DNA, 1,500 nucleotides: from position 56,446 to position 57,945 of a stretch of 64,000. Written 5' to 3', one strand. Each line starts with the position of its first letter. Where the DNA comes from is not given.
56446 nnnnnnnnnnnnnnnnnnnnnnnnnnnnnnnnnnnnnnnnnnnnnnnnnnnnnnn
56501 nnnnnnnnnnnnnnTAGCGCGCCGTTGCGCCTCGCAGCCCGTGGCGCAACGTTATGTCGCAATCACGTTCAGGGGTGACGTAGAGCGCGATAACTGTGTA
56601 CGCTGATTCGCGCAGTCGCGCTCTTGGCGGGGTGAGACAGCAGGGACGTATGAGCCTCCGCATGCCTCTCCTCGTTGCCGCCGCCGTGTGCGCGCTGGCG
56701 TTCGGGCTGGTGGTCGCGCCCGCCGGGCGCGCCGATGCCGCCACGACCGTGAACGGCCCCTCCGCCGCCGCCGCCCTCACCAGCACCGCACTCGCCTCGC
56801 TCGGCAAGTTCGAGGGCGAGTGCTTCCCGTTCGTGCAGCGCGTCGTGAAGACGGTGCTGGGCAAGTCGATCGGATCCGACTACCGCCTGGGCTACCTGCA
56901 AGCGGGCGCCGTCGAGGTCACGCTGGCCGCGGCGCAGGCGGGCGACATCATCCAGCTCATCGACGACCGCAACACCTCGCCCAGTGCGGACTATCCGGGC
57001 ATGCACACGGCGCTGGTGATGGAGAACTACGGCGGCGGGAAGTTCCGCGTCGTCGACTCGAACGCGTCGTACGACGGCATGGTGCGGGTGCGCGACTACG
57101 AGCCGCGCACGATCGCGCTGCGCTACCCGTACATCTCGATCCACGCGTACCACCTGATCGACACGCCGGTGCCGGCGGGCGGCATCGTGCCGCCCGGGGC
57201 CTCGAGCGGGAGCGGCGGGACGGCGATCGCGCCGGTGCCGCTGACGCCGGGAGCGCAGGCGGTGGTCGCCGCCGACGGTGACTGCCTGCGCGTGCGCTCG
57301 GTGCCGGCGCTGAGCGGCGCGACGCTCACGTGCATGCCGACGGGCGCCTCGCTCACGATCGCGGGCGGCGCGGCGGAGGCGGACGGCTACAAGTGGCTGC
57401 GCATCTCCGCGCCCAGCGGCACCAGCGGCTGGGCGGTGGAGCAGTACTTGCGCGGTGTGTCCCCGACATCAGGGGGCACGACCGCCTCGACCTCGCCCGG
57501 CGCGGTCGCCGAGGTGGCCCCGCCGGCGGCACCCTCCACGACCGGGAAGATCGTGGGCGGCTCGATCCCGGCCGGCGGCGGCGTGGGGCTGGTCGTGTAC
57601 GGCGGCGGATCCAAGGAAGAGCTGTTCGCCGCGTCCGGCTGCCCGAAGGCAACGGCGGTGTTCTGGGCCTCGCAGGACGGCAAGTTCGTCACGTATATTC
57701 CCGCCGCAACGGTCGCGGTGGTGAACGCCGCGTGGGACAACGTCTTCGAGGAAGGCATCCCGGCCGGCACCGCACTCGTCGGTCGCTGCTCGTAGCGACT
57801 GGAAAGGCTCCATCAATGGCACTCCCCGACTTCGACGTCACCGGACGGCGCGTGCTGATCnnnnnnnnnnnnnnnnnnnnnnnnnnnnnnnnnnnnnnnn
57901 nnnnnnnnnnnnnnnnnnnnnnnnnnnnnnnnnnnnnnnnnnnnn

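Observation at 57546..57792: Second copy of the shared C-terminal domain, on the CHAP + SH3b hydrolase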

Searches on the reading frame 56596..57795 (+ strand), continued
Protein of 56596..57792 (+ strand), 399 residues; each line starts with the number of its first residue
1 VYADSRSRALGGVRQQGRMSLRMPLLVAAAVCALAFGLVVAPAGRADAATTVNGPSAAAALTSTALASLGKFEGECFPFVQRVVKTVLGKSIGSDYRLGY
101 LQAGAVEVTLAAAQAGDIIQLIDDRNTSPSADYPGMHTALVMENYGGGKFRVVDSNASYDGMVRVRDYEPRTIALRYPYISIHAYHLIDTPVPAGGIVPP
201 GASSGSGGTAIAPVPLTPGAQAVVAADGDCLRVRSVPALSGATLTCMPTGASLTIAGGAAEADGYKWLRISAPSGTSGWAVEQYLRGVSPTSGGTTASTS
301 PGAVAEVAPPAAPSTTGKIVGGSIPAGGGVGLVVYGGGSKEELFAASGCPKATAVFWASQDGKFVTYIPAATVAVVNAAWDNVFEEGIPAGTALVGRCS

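Call 79: find_encoding_contigs(protein=P0069, flank=10000, max_places=1)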
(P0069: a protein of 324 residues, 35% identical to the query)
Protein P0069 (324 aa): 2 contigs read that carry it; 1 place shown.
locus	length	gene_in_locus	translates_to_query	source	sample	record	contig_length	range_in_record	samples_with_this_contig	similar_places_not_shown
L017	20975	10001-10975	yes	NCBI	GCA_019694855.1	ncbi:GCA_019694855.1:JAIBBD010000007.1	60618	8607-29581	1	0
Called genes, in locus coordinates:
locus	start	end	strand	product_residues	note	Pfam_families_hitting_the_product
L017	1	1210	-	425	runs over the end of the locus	PF06609:TRI12 (weak), PF07690:MFS_1, PF00083:Sugar_tr, PF05977:MFS_3 (weak)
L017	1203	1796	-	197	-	PF13875:DUF4202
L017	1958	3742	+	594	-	PF03460:NIR_SIR_ferr, PF01077:NIR_SIR, PF03460:NIR_SIR_ferr, PF01077:NIR_SIR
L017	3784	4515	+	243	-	PF01507:PAPS_reduct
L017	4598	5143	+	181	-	PF01583:APS_kinase, PF13671:AAA_33 (weak)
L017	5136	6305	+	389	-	PF14306:PUA_2, PF01747:ATP-sulfurylase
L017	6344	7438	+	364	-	-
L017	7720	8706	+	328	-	PF01904:DUF72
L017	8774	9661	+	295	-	PF24827:AstE_AspA_cat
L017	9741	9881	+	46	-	-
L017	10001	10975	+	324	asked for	PF08239:SH3_3 (weak)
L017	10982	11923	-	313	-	PF01266:DAO (faint), PF07992:Pyr_redox_2, PF12831:FAD_oxidored (weak), PF13738:Pyr_redox_3, PF00070:Pyr_redox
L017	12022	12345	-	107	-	PF00085:Thioredoxin, PF08534:Redoxin (weak), PF14595:Thioredoxin_9 (weak), PF13098:Thioredoxin_2, PF13905:Thioredoxin_8 (faint)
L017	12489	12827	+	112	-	PF02583:Trns_repr_metal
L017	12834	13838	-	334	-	PF02504:FA_synthesis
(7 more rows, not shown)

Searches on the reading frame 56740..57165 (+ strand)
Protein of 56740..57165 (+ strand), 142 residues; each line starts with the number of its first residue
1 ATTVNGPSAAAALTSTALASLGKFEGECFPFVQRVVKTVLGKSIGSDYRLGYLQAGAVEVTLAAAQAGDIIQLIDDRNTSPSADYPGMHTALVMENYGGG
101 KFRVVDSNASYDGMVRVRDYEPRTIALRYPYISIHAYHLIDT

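Call 20: search_solved_structures(query=A2, max_evalue=10, show_alignments=2)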
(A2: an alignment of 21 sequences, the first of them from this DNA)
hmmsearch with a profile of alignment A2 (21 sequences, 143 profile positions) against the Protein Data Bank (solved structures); distinct sequences matched with E-value up to 10: 1.
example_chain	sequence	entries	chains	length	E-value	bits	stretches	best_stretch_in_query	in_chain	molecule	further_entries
7d5y_A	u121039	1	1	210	0.84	12.5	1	70-116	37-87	MARTX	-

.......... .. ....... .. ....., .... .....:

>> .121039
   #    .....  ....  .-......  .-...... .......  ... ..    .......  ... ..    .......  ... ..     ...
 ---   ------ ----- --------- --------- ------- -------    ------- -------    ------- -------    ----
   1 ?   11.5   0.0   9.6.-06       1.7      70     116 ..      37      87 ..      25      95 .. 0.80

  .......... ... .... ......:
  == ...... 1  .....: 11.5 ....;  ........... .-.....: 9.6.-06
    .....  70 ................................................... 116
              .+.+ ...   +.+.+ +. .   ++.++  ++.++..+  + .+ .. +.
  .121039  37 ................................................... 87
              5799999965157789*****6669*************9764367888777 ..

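Call 21: search_protein_families(library=pfam, alignment_id=A2, max_evalue=1)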
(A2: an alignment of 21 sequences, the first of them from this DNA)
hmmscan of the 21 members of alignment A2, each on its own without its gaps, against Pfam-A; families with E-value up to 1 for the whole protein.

A. member 1, seq(142 aa): 2 families
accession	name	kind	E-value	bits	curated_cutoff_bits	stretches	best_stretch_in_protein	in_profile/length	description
PF05257.22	CHAP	-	0.028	15.4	26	1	26-108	9-81/81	CHAP domain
PF22262.2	DUF6950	-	0.033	14.7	27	1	26-77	27-78/134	Domain of unknown function (DUF6950)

B. families by the number of members that match (of 21 scanned): 6 families
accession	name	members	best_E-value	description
PF05257.22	CHAP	18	2.1e-06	CHAP domain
PF22262.2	DUF6950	10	0.0015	Domain of unknown function (DUF6950)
PF25459.1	AIM3_BBC1_C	1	0.012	AIM3/BBC1 Cysteine proteinase-fold domain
PF08059.18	SEP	1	0.03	SEP domain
PF24761.1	C2H2_ASCIZ_4th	1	0.14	ASCIZ forth C2H2 zinc finger domain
PF01191.24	RNA_pol_Rpb5_C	1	0.29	RNA polymerase Rpb5, C-terminal domain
